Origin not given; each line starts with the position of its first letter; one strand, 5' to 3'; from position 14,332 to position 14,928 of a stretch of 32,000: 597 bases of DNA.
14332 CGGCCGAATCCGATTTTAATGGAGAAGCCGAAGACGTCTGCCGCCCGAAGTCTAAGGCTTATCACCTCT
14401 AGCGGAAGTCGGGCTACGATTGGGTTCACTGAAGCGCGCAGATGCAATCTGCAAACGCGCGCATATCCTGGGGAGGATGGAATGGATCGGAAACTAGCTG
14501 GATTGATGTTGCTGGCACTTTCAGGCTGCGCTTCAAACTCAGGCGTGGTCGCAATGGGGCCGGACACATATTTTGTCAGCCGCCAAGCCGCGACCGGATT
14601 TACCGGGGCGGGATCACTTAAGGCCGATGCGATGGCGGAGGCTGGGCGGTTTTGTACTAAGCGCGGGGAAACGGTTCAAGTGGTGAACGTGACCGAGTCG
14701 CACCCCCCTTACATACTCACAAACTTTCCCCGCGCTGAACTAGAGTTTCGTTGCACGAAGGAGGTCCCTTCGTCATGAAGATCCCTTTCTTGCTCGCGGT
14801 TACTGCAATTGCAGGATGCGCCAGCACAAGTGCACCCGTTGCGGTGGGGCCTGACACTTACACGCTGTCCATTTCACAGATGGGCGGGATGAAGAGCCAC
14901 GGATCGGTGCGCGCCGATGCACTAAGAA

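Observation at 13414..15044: Five-gene plus-strand cargo cluster encoding only envelope-targeted small proteins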

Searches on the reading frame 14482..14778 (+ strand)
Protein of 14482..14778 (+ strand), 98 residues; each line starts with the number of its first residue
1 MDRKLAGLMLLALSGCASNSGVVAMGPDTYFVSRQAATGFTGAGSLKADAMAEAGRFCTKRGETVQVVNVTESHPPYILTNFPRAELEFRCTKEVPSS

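Call 5: search_protein_families(library=pfam, proteins=[window:14482-14778:+], max_evalue=1)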
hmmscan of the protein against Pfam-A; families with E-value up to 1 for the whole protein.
window:14482-14778:+ (98 aa): 0 families

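Call 10: search_protein_families(library=ncbifam, proteins=[window:14482-14778:+], max_evalue=1)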
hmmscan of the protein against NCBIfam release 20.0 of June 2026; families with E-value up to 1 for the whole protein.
window:14482-14778:+ (98 aa): 1 family
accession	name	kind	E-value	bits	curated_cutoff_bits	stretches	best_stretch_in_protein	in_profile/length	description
NF033216.1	lipo_YgdI_YgdR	subfamily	0.23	11.4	42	1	5-22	8-25/71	YgdI/YgdR family lipoprotein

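Call 11: search_protein_families(library=phrogs, proteins=[window:14482-14778:+], max_evalue=1)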
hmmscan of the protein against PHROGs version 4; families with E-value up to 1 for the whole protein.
window:14482-14778:+ (98 aa): 2 families
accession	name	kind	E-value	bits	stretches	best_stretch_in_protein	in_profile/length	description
phrog_3198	-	lysis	0.09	13.3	1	6-24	9-28/68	Rz-like spanin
phrog_914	-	unknown function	0.1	14.1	1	1-36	1-36/118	-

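Call 12: find_homologous_proteins(query=window:14482-14778:+)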
Query window:14482-14778:+ (98 aa): 270 proteins with E <= 0.001 among 274 candidates; the best 120 are listed.
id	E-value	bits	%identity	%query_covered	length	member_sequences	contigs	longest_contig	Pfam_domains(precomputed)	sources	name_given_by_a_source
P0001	2.8e-42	160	86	86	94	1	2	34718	-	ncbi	-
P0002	5.1e-42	159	100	76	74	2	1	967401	-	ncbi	-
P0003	2.2e-38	148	74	93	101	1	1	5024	-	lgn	-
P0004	1.0e-36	142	71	96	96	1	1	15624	-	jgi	jgi:hypothetical protein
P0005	1.5e-36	142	75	86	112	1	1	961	-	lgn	-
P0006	4.3e-36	140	73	88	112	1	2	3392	-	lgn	-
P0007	1.7e-33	132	61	94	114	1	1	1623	-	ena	-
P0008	5.1e-33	131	61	96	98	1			-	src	-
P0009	6.3e-32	127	64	91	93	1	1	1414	-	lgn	-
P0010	9.3e-32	127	61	91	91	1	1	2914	-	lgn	-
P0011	1.2e-31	126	61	91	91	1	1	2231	-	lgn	-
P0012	3.1e-31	125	61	94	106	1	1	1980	-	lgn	-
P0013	3.9e-31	125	64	90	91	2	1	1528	-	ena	-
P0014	4.3e-31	124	63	91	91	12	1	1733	-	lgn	-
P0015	5.1e-31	124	63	91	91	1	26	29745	-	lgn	-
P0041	1.2e-29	120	66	81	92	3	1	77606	-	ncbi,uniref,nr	ncbi:hypothetical protein [Massilia timonae]|uniref:hypothetical protein n=1 Tax=Massilia timonae Ta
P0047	1.8e-29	119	65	83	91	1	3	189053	-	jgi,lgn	jgi:hypothetical protein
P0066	1.0e-28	117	65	84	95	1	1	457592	-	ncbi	ncbi:MAG: hypothetical protein ACOH2K_01855 [Burkholderiaceae bacterium]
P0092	5.7e-28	114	61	84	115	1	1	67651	-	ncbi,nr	ncbi:MAG: hypothetical protein L3J03_00785 [Desulfobacterales bacterium]|nr:hypothetical protein [De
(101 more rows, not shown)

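Call 14: find_encoding_contigs(protein=P0002, flank=10000, max_places=3)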
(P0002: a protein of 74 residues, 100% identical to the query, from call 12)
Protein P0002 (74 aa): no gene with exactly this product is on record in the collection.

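Call 15: find_encoding_contigs(protein=P0001, flank=10000, max_places=3)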
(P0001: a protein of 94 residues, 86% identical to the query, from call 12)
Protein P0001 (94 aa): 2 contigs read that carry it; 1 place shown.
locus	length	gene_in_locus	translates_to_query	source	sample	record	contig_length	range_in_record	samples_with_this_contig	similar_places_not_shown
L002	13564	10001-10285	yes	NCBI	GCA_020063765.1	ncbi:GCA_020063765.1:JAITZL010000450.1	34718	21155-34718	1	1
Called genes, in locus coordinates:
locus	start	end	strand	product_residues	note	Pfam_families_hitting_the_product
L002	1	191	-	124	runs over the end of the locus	-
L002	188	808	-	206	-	-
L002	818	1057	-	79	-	-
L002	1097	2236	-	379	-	-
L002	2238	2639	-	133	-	PF18909:dGTP_diPhyd_N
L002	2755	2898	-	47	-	PF23858:DUF7220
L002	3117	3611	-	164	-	-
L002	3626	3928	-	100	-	-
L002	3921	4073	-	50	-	-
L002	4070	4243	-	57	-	PF04957:RMF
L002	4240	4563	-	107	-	-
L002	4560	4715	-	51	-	-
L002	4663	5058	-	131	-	PF16786:RecA_dep_nuc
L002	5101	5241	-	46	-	-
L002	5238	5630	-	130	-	PF05772:NinB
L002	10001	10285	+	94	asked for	-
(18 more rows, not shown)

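Call 16: find_encoding_contigs(protein=P0041, flank=8000, max_places=3)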
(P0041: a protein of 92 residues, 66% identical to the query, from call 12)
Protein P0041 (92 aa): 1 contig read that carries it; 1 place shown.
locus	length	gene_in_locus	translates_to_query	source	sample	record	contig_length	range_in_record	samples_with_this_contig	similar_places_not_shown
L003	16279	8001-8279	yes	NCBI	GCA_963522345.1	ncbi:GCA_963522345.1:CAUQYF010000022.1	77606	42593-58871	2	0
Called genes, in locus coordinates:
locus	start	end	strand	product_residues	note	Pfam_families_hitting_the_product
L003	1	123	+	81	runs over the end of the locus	-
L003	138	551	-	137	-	-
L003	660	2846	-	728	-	PF00145:DNA_methylase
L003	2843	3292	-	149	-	-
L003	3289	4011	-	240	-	-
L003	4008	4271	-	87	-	-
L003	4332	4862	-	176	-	PF00847:AP2 (faint), PF13392:HNH_3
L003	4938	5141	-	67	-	-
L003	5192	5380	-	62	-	-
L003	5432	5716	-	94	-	-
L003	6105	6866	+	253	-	PF00717:Peptidase_S24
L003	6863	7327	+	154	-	PF00717:Peptidase_S24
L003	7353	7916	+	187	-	-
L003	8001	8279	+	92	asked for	-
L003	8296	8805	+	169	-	-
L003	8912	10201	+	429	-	PF13310:Virulence_RhuM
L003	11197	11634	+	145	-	-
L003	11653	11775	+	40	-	-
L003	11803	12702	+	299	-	PF04381:RdgC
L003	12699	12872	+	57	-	-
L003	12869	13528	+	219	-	PF16473:Rv2179c-like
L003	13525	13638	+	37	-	-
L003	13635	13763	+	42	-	-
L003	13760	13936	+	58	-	-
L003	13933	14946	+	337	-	-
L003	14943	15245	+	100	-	-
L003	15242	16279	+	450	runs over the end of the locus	-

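Call 22: search_solved_structures(query=A1, max_evalue=10)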
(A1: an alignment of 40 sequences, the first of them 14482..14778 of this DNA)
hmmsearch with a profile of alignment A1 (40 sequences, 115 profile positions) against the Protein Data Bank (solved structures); distinct sequences matched with E-value up to 10: 3.
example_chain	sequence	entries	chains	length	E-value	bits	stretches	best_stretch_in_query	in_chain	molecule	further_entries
3qnz_B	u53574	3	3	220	0.45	13.5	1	15-95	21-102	Fab fragment of IMMUNOGLOBULIN G1 HEAVY CHAIN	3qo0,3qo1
3m8o_H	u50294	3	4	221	0.76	12.8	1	15-95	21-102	IMMUNOGLOBULIN A1 HEAVY CHAIN | Fab fragment of IMMUNOGLOBULIN A1 HEAVY CHAIN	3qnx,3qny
7uvl_H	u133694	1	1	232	0.85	12.6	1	15-95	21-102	Immunoglobulin alpha-1 heavy chain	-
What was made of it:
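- On Cor / Llp / mEpimmI Lpp exclusion lipoproteins: No PDB sequence match (call 22).
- Tried and rejected: The PDB sequence search with the family profile returned only chance immunoglobulin hits (call 22).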

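Call 25: find_related_loci(query=A1, collection=genome_contigs, flank=8000)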
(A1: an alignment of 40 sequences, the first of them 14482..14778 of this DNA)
Query A1 (98 aa) in genome_contigs; peptide patterns used: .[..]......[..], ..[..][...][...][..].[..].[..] (x = any residue, [..] = any of these).
261 stretches matched a pattern; 207 encode a relative of the query (tblastn E <= 1e-3); the best 80 are kept; 80 distinct loci.
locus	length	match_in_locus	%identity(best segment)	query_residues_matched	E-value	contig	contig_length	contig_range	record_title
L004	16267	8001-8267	65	3-91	3e-37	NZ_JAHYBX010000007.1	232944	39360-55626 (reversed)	Massilia hydrophila strain HSC-2F05 NODE_7_length_232944_cov_67.635727, whole genome shotgun sequence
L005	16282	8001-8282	61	1-91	2e-36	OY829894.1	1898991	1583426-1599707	MAG: Sedimenticolaceae bacterium isolate 6ff8635f-dff1-4316-91b4-0e33d66fd4de genome assembly, chromosome: 4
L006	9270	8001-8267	63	3-91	4e-36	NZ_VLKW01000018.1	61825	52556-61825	Pseudoduganella flava strain CGMCC 1.10685 IP92DRAFT_scaffold00018.18, whole genome shotgun sequence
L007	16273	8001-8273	62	3-91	8e-36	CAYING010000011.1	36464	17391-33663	MAG TPA_asm: uncultured Planctomycetales bacterium isolate ERP119705_co25_670 genome assembly, contig: NODE_508_length_3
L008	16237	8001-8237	66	13-91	1e-34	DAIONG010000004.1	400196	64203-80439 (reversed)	MAG TPA_asm: Burkholderiaceae bacterium isolate CTOTU50295 NODE_5_length_400196_cov_20.150994, whole genome shotgun sequ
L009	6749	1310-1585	59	3-94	1e-34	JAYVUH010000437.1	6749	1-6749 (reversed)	MAG: Burkholderiales bacterium isolate GL74_UP_metabinner_25_sub GL74_UP_metabinner_25_sub_436, whole genome shotgun seq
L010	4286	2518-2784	58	3-91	1e-34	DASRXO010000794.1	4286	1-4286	MAG TPA_asm: Telluria sp. isolate SMAG_U12405 k141_16093, whole genome shotgun sequence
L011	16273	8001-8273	58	1-91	3e-34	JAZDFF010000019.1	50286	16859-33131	MAG: Candidatus Omnitrophota bacterium isolate MEGAHIT-group-0.194 k141_12017923, whole genome shotgun sequence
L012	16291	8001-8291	54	1-91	2e-33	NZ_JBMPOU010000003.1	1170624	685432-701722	Undibacterium sp. Ji22W NODE_3_length_1170624_cov_59.387704_3, whole genome shotgun sequence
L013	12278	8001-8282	57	1-94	2e-33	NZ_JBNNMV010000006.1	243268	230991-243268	Luteibacter sp. NPDC031894 NPDC031894_24_E10.ctg-0006, whole genome shotgun sequence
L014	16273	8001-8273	57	1-91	2e-33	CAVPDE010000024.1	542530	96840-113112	MAG: uncultured delta proteobacterium isolate MFD00032.bin.1.156 genome assembly, contig: contig_73178, whole genome sho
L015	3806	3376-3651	57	3-94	4e-33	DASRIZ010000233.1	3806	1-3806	MAG TPA_asm: Blastocatellia bacterium isolate SMAG_U10123 k141_650450, whole genome shotgun sequence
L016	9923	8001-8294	56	1-94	9e-33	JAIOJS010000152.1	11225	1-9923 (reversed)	MAG: Thermoanaerobaculia bacterium isolate MAG_62 contig_82565, whole genome shotgun sequence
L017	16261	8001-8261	60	8-94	6e-33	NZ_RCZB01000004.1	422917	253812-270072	Rhodanobacter glycinis strain S10 scaffold4.1, whole genome shotgun sequence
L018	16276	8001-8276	57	3-94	9e-33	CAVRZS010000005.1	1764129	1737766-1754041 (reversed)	MAG: uncultured Chloroflexia bacterium isolate MFD02199.bin.3.67 genome assembly, contig: contig_2742, whole genome shot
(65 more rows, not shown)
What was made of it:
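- More than 270 protein clusters (call 12); 207 matches in species-representative genomes across many phyla (call 25).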

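Call 26: predict_structure(alignment_id=A1)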
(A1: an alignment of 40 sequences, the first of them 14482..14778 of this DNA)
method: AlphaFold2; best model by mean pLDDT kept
length: 98 residues; sequences in the alignment: 40
mean_pLDDT: 85.1   pTM: 0.67
mean pLDDT of the five models: 85.1, 84.1, 82.9, 82.1, 78.9
residues with pLDDT >= 90: 50; 70-90: 37; 50-70: 11; < 50: 0
segments of 3 or more residues with pLDDT < 50: none
pLDDT, mean of each block of 10 residues (from residue 1): 75 66 91 86 91 94 94 84 92 77
secondary structure, 60 per line:
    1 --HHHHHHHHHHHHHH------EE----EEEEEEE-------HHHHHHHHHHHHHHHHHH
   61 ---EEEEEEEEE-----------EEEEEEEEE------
elements in order: H3-16 E29-35 H43-60 E64-72 E84-92
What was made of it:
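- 14482..14778 (+): P4: canonical member of a widespread unnamed lipoprotein family (lipobox LSGC; motifs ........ and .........; Cys58 and Cys91 conserved). AF2 model with pLDDT 85 and a beta-alpha-beta-beta fold (call 26).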

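Call 31: fold_search(model_id=the predicted structure, library=pdb)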
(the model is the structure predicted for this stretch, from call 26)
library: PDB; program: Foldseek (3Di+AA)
matches with E <= 10: 723; with E <= 0.001: 0
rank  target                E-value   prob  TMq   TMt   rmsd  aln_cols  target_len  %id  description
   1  8fwe_AQ               5.7e-02  0.82  0.38  0.26   9.5        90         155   14  Neck structure of Agrobacterium phage Milano, C3 symmetry (released 2023-12-06)
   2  8fwm_AT               5.7e-02  0.72  0.37  0.24  12.2       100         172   14  Structure of tail-neck junction of Agrobacterium phage Milano (released 2023-12-06)
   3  8fwm_AS               8.7e-02  0.63  0.37  0.24  12.2       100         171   14  Structure of tail-neck junction of Agrobacterium phage Milano (released 2023-12-06)
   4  7bgl_1                1.5e-01  0.57  0.33  0.37   6.4        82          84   16  Salmonella LP ring 26 mer refined in C26 map (released 2021-05-05)
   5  7u0h_N                1.6e-01  0.35  0.30  0.19  14.0        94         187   16  State NE1 nucleolar 60S ribosome biogenesis intermediate - Overall model (released 2022-12-14)
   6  8i8y_B                3.0e-01  0.41  0.34  0.42   5.4        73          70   12  A mutant of the C-terminal complex of proteins 4.1G and NuMA (released 2023-04-19)
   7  4lrt_B                3.4e-01  0.57  0.37  0.15   4.6        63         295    8  Crystal and solution structures of the bifunctional enzyme (Aldolase/Aldehyde dehydrogenase) from Thermomonospora curv (released 2013-09-04)
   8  9ome_A                3.6e-01  0.77  0.43  0.56   4.4        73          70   14  CryoEM structure of FPM13 (released 2026-03-18)
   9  4lrt_D                3.6e-01  0.60  0.38  0.16   4.4        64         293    8  Crystal and solution structures of the bifunctional enzyme (Aldolase/Aldehyde dehydrogenase) from Thermomonospora curv (released 2013-09-04)
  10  6em1_N                3.6e-01  0.28  0.29  0.19   5.9        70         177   10  State C (Nsa1-TAP Flag-Ytm1) - Visualizing the assembly pathway of nucleolar pre-60S ribosomes (released 2017-12-27)
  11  5yac                  3.8e-01  0.77  0.40  0.14   3.4        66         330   14  Crystal structure of WT Trm5b from Pyrococcus abyssi (released 2017-09-27)
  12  9qgl_5A               3.8e-01  0.33  0.33  0.23  13.1       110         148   10  Cryo-EM structure of the PlPVC1 baseplate, 6-fold symmetrized (C6), in extended state (released 2025-10-29)
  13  6i6w                  4.6e-01  0.35  0.36  0.35   6.6        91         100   13  Circular permutant of ribosomal protein S6, adding 6aa to C terminal of P68-69 (released 2019-11-27)
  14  4jn6_B                5.1e-01  0.54  0.38  0.15   4.6        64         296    9  Crystal Structure of the Aldolase-Dehydrogenase Complex from Mycobacterium tuberculosis HRv37 (released 2013-05-08)
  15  2nyi_A                5.1e-01  0.20  0.29  0.19   8.1        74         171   18  Crystal Structure of an Unknown Protein from Galdieria sulphuraria (released 2006-12-12)
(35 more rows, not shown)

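Call 34: search_dna_similar(query=window:14482-14778:+, collection=phages, mode=protein, max_rows=30)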
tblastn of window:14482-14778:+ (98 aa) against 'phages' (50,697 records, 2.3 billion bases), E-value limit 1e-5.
No match.
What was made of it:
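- There is no match in 50,697 sequenced phage genomes (call 34).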

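Call 36: find_related_loci(query=A1, collection=viral_contigs, flank=8000)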
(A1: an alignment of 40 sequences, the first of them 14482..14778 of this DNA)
Query A1 (98 aa) in viral_contigs; peptide patterns used: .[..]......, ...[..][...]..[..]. (x = any residue, [..] = any of these).
29 stretches matched a pattern; 17 encode a relative of the query (tblastn E <= 1e-3); 17 distinct loci.
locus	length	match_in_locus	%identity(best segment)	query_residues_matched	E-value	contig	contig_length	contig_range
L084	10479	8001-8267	63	3-91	9e-38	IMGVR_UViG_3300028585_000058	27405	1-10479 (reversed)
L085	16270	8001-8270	58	3-92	5e-37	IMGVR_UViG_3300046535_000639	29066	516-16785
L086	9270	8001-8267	63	3-91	7e-37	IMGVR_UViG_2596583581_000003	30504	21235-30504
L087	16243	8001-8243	65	11-91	5e-36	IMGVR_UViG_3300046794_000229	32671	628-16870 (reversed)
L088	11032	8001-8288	59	3-98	3e-36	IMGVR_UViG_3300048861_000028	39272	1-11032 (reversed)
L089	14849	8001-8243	65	11-91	5e-36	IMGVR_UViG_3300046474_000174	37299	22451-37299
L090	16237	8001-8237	66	13-91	2e-35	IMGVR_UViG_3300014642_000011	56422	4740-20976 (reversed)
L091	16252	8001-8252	60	8-91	5e-34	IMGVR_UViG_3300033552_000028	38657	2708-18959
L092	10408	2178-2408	62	15-91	9e-34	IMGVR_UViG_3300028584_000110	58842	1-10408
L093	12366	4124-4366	60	11-91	1e-32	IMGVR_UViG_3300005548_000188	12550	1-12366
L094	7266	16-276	56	5-91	4e-32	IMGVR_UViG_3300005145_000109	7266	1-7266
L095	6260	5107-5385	58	3-94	3e-32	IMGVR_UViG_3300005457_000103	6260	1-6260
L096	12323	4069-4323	53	10-94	1e-29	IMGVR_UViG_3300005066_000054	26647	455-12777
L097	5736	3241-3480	58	15-94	1e-29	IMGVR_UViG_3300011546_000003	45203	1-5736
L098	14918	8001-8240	56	12-91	2e-29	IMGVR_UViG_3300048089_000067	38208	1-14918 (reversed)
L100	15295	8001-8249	47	10-92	2e-25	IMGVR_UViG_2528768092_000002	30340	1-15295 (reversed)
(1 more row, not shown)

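Call 38: fold_search(model_id=the predicted structure, library=viral)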
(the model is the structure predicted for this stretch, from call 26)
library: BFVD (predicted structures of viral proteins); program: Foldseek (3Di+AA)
matches with E <= 10: 1087; with E <= 0.001: 0
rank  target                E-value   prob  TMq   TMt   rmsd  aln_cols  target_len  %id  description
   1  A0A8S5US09            1.3e-02  1.00  0.49  0.51   4.2        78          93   17  Uncharacterized protein [Siphoviridae sp. ctksc2]
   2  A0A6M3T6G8            2.3e-02  1.00  0.53  0.52   5.4        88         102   14  (no name in the UniProt tables at hand)
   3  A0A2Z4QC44            3.3e-02  1.00  0.57  0.56   6.6        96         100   14  (no name in the UniProt tables at hand)
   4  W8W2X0                3.9e-02  0.90  0.36  0.40  11.8        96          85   14  Uncharacterized protein [Invertebrate iridescent virus 30]
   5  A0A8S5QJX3            4.4e-02  0.89  0.37  0.42   6.4        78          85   13  Uncharacterized protein [Myoviridae sp. ctdXd38]
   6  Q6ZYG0                6.0e-02  0.92  0.40  0.25   7.0        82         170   17  Uncharacterized protein [Pyrobaculum spherical virus (isolate United States/Yellowstone)]
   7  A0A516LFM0            6.0e-02  0.51  0.29  0.21  11.0        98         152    9  (no name in the UniProt tables at hand)
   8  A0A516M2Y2            6.8e-02  0.91  0.42  0.48   6.0        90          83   17  (no name in the UniProt tables at hand)
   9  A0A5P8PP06            6.8e-02  0.75  0.38  0.10  11.0       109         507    6  Uncharacterized protein [Hongshan virus]
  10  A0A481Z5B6            9.8e-02  0.87  0.37  0.22   6.3        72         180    8  F-box-like family protein (Fragment) [Pithovirus LCPAC102]
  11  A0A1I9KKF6            1.0e-01  0.66  0.32  0.39  12.6        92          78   12  Sporulation protein Cse60 [Lactobacillus phage SA-C12]
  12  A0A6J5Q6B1            1.1e-01  0.91  0.49  0.44   9.6       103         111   11  Uncharacterized protein [uncultured Caudovirales phage]
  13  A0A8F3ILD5            1.2e-01  0.99  0.51  0.37   2.9        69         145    7  Uncharacterized protein [Gordonia phage BoyNamedSue]
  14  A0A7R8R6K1            1.2e-01  0.63  0.37  0.18   8.7       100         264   12  Uncharacterized protein [Klebsiella phage vB_KvM-Eowyn]
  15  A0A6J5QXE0            1.2e-01  0.35  0.31  0.25   9.8        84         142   12  Tail completion protein [uncultured Caudovirales phage]
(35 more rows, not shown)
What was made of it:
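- Best Foldseek E-values are 0.057 against the PDB and 0.013 against BFVD (calls 22, 31, 38).
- Tried and rejected: Foldseek of the P4 model against the PDB and BFVD found nothing with E < 0.001 (calls 31, 38).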
